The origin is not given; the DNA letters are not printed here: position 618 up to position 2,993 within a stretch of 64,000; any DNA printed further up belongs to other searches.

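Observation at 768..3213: Class-B (cobalamin) radical SAM enzyme with its own downstream ferredoxin; terminal codons lie in a repeat element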

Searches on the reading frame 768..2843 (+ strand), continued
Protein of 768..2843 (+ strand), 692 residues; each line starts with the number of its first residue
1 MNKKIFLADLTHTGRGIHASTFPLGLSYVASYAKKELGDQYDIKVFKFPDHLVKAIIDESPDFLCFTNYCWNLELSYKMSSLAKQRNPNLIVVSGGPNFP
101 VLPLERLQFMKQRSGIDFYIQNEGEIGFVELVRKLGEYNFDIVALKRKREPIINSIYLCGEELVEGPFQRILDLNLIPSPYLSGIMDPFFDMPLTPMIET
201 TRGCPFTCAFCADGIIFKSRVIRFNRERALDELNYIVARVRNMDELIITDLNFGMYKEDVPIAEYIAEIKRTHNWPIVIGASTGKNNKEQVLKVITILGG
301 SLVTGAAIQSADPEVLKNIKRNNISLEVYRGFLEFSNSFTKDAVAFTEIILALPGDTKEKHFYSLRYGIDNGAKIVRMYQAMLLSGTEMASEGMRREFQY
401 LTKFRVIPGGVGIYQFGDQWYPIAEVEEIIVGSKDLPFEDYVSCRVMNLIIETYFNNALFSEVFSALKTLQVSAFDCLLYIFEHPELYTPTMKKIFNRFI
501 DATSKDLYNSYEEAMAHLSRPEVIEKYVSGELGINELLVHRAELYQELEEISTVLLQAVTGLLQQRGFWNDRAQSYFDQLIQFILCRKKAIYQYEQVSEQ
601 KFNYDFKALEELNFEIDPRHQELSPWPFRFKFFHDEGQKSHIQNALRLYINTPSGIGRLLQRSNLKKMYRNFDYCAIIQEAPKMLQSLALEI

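Call 26: find_encoding_contigs(protein=P0004, flank=10000, max_places=2)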
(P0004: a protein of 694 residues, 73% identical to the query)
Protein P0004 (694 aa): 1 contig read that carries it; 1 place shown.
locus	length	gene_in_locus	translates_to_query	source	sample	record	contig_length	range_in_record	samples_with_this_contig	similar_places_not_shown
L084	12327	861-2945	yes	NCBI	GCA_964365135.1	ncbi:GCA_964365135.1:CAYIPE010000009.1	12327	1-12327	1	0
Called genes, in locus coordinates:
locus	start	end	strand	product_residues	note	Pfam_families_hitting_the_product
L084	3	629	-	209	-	?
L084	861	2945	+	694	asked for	PF02310:B12-binding (weak), PF04055:Radical_SAM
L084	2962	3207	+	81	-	PF13459:Fer4_15, PF13370:Fer4_13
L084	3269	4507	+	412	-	PF00155:Aminotran_1_2, PF01041:DegT_DnrJ_EryC1, PF01212:Beta_elim_lyase (weak)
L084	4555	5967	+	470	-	PF00571:CBS (weak), PF01073:3Beta_HSD, PF01370:Epimerase, PF02719:Polysacc_synt_2 (weak), PF04321:RmlD_sub_bind, PF07993:NAD_binding_4 (faint), PF13460:NAD_binding_10, PF16363:GDP_Man_Dehyd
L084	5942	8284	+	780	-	PF11617:Cu-binding_MopE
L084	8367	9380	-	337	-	PF01073:3Beta_HSD, PF01370:Epimerase, PF02719:Polysacc_synt_2, PF04321:RmlD_sub_bind, PF05368:NmrA, PF16363:GDP_Man_Dehyd, PF13460:NAD_binding_10, PF07993:NAD_binding_4 (weak)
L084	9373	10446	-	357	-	PF04321:RmlD_sub_bind, PF01073:3Beta_HSD, PF01370:Epimerase, PF02719:Polysacc_synt_2, PF07993:NAD_binding_4, PF16363:GDP_Man_Dehyd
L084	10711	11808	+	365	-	PF01053:Cys_Met_Meta_PP (weak), PF01041:DegT_DnrJ_EryC1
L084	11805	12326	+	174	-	?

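Call 27: find_encoding_contigs(protein=P0006, flank=10000, max_places=2)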
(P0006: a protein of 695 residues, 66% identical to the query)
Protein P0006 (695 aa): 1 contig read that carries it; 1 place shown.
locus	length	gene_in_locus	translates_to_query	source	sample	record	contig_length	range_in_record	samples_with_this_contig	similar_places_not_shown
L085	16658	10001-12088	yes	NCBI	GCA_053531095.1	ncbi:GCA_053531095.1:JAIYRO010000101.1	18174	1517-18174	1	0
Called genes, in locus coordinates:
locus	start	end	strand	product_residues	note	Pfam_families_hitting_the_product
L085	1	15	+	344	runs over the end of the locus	PF08240:ADH_N, PF00107:ADH_zinc_N, PF13602:ADH_zinc_N_2 (weak)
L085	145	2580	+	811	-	PF01370:Epimerase, PF16363:GDP_Man_Dehyd, PF08421:Methyltransf_13, PF13489:Methyltransf_23, PF08241:Methyltransf_11 (weak), PF08484:Methyltransf_14, PF19480:DUF6016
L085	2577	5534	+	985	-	PF01370:Epimerase, PF04321:RmlD_sub_bind, PF00106:adh_short, PF13561:adh_short_C2, PF08421:Methyltransf_13, PF13489:Methyltransf_23, PF08242:Methyltransf_12 (weak), PF08484:Methyltransf_14, +2 more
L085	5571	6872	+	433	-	-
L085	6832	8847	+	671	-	-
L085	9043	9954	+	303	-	-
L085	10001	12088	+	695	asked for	PF02310:B12-binding, PF04055:Radical_SAM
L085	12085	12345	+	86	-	PF12797:Fer4_2 (weak), PF12837:Fer4_6 (weak), PF13370:Fer4_13, PF13459:Fer4_15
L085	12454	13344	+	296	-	PF00483:NTP_transferase, PF12804:NTP_transf_3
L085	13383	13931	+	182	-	PF00908:dTDP_sugar_isom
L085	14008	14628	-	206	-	PF03853:YjeF_N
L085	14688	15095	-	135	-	PF02681:DUF212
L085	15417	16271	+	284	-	PF09335:VTT_dom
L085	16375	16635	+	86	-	PF17723:RHH_8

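Call 42: predict_structure(alignment_id=A2)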
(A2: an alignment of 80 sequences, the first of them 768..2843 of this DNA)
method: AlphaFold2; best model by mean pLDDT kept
length: 692 residues; sequences in the alignment: 80
mean_pLDDT: 91.4   pTM: 0.91
mean pLDDT of the five models: 91.4, 91.0, 90.7, 89.5, 89.2
residues with pLDDT >= 90: 512; 70-90: 157; 50-70: 9; < 50: 14
segments of 3 or more residues with pLDDT < 50: 678-688, 690-692
pLDDT, mean of each block of 10 residues (from residue 1): 92 63 94 95 94 94 92 91 96 91 91 95 95 97 96 96 95 95 96 92 88 83 94 97 91 91 97 94 85 91 83 94 81 83 86 97 96 92 89 93 90 90 92 98 98 95 97 98 98 98 94 91 85 87 96 98 97 98 97 95 97 95 94 96 92 84 90 74 47 44
secondary structure, 60 per line:
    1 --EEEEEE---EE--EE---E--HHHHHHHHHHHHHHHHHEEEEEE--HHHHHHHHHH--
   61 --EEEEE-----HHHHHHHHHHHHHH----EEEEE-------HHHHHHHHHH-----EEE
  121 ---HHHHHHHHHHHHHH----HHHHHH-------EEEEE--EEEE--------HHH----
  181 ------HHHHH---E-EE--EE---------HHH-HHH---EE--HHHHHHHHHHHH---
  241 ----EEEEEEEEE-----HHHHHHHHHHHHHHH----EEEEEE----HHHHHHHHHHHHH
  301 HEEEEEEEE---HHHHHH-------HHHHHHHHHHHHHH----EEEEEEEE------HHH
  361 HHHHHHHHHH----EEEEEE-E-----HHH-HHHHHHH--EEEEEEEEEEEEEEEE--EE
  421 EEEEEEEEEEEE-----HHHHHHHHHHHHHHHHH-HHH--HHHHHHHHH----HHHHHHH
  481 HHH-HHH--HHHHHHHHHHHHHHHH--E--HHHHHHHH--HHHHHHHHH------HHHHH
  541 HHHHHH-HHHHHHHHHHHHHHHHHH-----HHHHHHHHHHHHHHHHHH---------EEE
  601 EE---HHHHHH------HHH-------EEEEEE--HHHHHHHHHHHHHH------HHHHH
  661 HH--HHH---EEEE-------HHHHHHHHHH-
elements in order (helices of 4 or more, strands of 3 or more residues): E3-8 H24-40 E41-46 H49-58 E63-67 H73-86 E91-95 H103-112 E118-120 H124-137 H142-147 E155-159 E162-165 H187-191 H226-237 E245-253 H259-273 E278-283 H288-301 E302-309 H313-318 H326-339 E344-351 H358-370 E375-380 H392-398 E401-416 E419-432 H438-454 H461-469 H474-483 H490-505 H511-518 H521-529 H536-546 H548-565 H571-588 E598-602 H606-611 E628-633 H636-649 H656-662 E671-674 H682-691

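Call 45: fold_search(model_id=the predicted structure, library=pdb)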
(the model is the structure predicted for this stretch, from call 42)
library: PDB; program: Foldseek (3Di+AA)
matches with E <= 10: 1634; with E <= 0.001: 31
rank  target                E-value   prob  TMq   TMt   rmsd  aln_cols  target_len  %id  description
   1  7kdx_B                1.9e-34  1.00  0.71  0.74   5.7       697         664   20  Crystal structure of Streptomyces tokunonesis TokK with hydroxycobalamin, 5'-deoxyadenosine, and methionine (released 2022-01-12)
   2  7kdy_A                4.4e-34  1.00  0.71  0.74   5.7       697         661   20  Crystal structure of Streptomyces tokunonesis TokK with hydroxycobalamin, 5'-deoxyadenosine, methionine, and (2R)-pant (released 2022-01-12)
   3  7kdx_A                1.2e-33  1.00  0.69  0.73   5.8       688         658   20  Crystal structure of Streptomyces tokunonesis TokK with hydroxycobalamin, 5'-deoxyadenosine, and methionine (released 2022-01-12)
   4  7kdy_B                4.4e-33  1.00  0.71  0.74   5.7       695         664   20  Crystal structure of Streptomyces tokunonesis TokK with hydroxycobalamin, 5'-deoxyadenosine, methionine, and (2R)-pant (released 2022-01-12)
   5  9n1b                  1.7e-31  1.00  0.67  0.73   7.6       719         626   20  Crystal structure of CysS from Corallococcus sp. CA054B with 5'-deoxyadenosine, methionine, and pantetheinylated 3-metho (released 2026-01-28)
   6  9n1d                  1.7e-31  1.00  0.66  0.72   7.7       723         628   19  Crystal structure of CysS from Corallococcus sp. CA054B with 5'-deoxyadenosine and methionine bound (released 2026-01-28)
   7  9n1c                  8.2e-31  1.00  0.67  0.74   7.3       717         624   19  Crystal structure of CysS from Corallococcus sp. CA054B with 5'-deoxyadenosine, methionine, and pantetheinylated 3-ethox (released 2026-01-28)
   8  6wtf_B                2.8e-14  1.00  0.45  0.56   6.0       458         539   13  Structure of radical S-adenosylmethionine methyltransferase, TsrM, from Kitasatospora setae with tryptophan substrate  (released 2020-12-23)
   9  6wtf_A                3.6e-14  1.00  0.44  0.55   6.2       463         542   13  Structure of radical S-adenosylmethionine methyltransferase, TsrM, from Kitasatospora setae with tryptophan substrate  (released 2020-12-23)
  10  6wte_B                1.3e-13  1.00  0.44  0.56   5.9       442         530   14  Structure of radical S-adenosylmethionine methyltransferase, TsrM, from Kitasatospora setae with cobalamin and [4Fe-4S (released 2020-12-23)
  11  6wte_A                1.3e-13  1.00  0.43  0.52   6.0       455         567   14  Structure of radical S-adenosylmethionine methyltransferase, TsrM, from Kitasatospora setae with cobalamin and [4Fe-4S (released 2020-12-23)
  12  9ccb                  1.7e-13  1.00  0.39  0.61   5.3       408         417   16  X-ray crystal structure of methyl-coenzyme M reductase glutamine methylase (MgmA) from Methanothermobacter marburgensis  (released 2025-01-01)
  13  5ul4                  2.5e-13  1.00  0.47  0.45  14.9       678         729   13  Structure of Cobalamin-dependent S-adenosylmethionine radical enzyme OxsB with aqua-cobalamin and S-adenosylmethionine b (released 2017-04-19)
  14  9a6d_A                2.2e-12  1.00  0.38  0.54   9.6       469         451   14  Integrative model of MTAB-YVFG by crosslinking MS and deep learning (released 2024-09-18)
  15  5ul3                  2.4e-12  1.00  0.46  0.44  14.4       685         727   13  Structure of Cobalamin-dependent S-adenosylmethionine radical enzyme OxsB with aqua-cobalamin bound (released 2017-04-19)
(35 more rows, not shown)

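Call 48: search_protein_families(library=pfam, proteins=[L001:1124-3175:+], max_evalue=0.01)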
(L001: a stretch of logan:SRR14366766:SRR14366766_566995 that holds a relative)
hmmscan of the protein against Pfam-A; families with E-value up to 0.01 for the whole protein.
L001:1124-3175:+ (684 aa): 0 families

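Call 66: search_protein_representatives(protein=window:768-2843:+)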
Query: 692 residues. Proteins with E-value up to 0.001 (for the whole library): 11511; up to 1e-10: 3754; up to 1e-30: 1098. The best 150 are listed.
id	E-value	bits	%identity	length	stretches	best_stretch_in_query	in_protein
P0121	3.0e-229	779.4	52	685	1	3-673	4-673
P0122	1.6e-176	605.1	42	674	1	3-673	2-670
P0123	4.8e-174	597.0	43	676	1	2-673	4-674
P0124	5.1e-170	583.6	43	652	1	4-673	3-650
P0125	1.7e-168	578.7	42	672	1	5-674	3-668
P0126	2.6e-167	574.7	40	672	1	4-672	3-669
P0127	2.3e-166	571.6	57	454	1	1-451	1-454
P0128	9.3e-160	549.7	41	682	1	5-672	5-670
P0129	1.8e-153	528.9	46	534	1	144-672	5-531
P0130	1.7e-152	525.7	53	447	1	234-672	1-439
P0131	3.7e-146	504.8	37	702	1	2-672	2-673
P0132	2.2e-144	498.9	37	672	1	6-674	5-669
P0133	1.9e-142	492.6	37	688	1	1-672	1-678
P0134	9.8e-142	490.2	38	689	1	3-671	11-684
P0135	8.3e-140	483.8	37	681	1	4-663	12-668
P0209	1.8e-103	363.7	32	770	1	4-671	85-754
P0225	3.6e-100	352.8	34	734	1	4-674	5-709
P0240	1.9e-97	343.8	32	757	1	4-665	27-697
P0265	2.6e-93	330.2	33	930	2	201-674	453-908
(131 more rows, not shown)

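Call 67: search_protein_families(library=pfam, proteins=[P0265, P0209, P0240, P0225, P0008], max_evalue=0.001)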
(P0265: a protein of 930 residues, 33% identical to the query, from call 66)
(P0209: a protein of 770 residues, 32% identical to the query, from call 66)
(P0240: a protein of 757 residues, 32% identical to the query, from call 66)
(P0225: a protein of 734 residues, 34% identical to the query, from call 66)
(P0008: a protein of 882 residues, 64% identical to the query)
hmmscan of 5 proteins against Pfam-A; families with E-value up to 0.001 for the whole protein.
P0265 (930 aa): 3 families
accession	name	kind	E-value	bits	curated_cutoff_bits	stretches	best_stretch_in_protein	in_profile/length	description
PF14890.11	Intein_splicing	-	1.5e-12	48.1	35.8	1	230-459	38-155/155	Intein splicing domain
PF02310.24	B12-binding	-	4e-11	43.2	32.1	1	47-124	41-120/121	B12 binding domain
PF13392.12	HNH_3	-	3.4e-06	27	24.8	1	316-352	3-38/46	HNH endonuclease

P0209 (770 aa): 2 families
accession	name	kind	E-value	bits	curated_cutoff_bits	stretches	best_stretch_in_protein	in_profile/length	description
PF02310.24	B12-binding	-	7.2e-11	42.4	32.1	1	100-213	10-120/121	B12 binding domain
PF04055.27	Radical_SAM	-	2.1e-06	28.4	29.5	1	279-450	1-163/166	Radical SAM superfamily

P0240 (757 aa): 2 families
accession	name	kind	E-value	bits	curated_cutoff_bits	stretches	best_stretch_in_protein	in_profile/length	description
PF02310.24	B12-binding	-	2.2e-10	40.8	32.1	1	43-155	11-120/121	B12 binding domain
PF04055.27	Radical_SAM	-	2.7e-09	37.9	29.5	1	231-397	3-160/166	Radical SAM superfamily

P0225 (734 aa): 2 families
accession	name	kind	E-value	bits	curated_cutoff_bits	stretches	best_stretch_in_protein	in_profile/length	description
PF04055.27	Radical_SAM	-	1.7e-10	41.7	29.5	1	204-374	2-163/166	Radical SAM superfamily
PF02310.24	B12-binding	-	2.1e-06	28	32.1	1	60-136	47-120/121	B12 binding domain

P0008 (882 aa): 3 families
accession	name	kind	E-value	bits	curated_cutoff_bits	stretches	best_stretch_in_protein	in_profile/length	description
PF01467.32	CTP_transf_like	-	7.2e-13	49.3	21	1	744-871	2-132/133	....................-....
PF02310.24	B12-binding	-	2.3e-09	37.6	32.1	1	22-131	13-120/121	B12 binding domain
PF04055.27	Radical_SAM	-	5.6e-09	36.8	29.5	1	199-356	2-154/166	Radical SAM superfamily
